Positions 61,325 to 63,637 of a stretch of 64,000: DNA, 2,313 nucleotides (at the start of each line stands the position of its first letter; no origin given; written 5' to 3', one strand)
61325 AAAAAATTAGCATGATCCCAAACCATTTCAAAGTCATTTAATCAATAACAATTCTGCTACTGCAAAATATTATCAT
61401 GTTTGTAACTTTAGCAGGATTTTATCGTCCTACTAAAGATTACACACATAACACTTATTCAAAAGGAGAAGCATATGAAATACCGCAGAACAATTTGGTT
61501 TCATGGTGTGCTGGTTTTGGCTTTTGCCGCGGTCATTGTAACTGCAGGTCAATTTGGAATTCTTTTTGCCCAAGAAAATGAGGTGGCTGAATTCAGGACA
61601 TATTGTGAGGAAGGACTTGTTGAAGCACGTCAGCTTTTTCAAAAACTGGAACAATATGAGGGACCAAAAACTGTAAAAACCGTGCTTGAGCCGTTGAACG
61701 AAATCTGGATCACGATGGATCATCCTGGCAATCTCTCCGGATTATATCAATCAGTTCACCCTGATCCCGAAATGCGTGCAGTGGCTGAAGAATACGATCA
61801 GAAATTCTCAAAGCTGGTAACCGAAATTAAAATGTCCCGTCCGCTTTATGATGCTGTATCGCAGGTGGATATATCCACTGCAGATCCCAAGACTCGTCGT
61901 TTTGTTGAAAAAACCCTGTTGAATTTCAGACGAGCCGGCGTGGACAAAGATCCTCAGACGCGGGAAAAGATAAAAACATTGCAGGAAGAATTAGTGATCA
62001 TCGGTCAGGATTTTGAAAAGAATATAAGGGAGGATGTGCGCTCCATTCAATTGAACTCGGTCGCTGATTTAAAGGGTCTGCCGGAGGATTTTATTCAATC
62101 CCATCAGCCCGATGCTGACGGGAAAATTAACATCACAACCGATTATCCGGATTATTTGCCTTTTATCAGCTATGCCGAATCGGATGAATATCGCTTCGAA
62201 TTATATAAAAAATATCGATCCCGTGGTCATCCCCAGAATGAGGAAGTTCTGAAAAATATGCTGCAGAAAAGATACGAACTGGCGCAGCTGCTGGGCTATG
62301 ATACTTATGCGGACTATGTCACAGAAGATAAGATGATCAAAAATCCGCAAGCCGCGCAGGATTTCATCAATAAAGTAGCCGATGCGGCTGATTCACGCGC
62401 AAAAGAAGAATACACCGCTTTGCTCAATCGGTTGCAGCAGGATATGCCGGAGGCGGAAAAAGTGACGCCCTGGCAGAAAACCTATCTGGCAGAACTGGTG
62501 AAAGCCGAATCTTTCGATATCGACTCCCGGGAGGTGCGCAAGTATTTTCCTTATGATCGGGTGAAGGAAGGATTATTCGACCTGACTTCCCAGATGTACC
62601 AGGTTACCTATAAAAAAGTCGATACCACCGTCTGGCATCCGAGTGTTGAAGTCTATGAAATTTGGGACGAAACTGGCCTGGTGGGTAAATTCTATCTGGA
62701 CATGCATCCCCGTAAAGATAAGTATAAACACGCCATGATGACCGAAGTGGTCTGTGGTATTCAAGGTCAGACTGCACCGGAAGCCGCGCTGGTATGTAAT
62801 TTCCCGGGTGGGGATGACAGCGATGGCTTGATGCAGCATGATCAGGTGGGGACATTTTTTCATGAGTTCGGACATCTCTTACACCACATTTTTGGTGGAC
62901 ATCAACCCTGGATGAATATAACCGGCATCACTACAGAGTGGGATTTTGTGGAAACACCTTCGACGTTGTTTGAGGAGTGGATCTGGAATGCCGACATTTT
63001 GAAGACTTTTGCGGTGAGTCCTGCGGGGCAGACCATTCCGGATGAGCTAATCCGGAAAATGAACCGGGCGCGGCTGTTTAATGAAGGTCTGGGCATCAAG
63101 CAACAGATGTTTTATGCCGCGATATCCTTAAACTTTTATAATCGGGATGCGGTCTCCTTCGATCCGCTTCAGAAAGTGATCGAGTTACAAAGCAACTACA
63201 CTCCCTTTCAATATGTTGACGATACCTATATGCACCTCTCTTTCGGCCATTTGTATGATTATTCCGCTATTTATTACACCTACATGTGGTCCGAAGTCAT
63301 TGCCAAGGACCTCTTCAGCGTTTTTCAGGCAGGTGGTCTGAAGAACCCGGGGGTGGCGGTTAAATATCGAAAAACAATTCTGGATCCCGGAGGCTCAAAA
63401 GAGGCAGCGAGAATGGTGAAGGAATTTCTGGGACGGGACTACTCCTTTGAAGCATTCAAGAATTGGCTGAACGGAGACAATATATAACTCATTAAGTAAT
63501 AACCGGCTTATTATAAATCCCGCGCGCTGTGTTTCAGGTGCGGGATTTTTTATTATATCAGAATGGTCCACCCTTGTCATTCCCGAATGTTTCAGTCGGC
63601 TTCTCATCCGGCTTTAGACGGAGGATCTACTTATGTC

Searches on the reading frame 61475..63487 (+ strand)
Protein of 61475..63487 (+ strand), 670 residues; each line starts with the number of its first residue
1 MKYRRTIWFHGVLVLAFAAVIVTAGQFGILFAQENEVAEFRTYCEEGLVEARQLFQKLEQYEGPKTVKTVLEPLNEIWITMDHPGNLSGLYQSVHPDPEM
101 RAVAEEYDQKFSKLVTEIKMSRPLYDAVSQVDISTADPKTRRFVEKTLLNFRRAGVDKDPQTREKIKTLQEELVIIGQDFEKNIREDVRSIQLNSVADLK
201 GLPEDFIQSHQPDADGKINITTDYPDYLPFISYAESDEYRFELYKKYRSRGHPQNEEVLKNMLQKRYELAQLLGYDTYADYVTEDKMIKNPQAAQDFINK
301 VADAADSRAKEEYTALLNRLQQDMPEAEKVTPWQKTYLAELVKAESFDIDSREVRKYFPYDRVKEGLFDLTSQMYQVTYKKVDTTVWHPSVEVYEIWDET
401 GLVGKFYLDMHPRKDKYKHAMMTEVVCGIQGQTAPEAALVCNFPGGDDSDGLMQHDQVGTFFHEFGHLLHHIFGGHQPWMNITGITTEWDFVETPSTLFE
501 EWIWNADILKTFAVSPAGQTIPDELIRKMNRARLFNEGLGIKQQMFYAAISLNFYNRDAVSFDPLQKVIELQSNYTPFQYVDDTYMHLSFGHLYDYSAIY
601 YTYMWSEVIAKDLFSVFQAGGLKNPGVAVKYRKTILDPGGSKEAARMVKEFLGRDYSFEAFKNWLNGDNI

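Call 64: search_protein_families(library=pfam, proteins=[window:61475-63487:+], max_evalue=0.00001)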
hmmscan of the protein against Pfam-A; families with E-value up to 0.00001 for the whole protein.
window:61475-63487:+ (670 aa): 2 families
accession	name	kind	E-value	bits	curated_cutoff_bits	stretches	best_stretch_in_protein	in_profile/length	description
PF01432.26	Peptidase_M3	-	2.5e-102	344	27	1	232-662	3-452/457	Peptidase family M3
PF19310.4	TOP_N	-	6.8e-06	26.3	27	0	52-157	9-117/123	Neurolysin/Thimet oligopeptidase, N-terminal domain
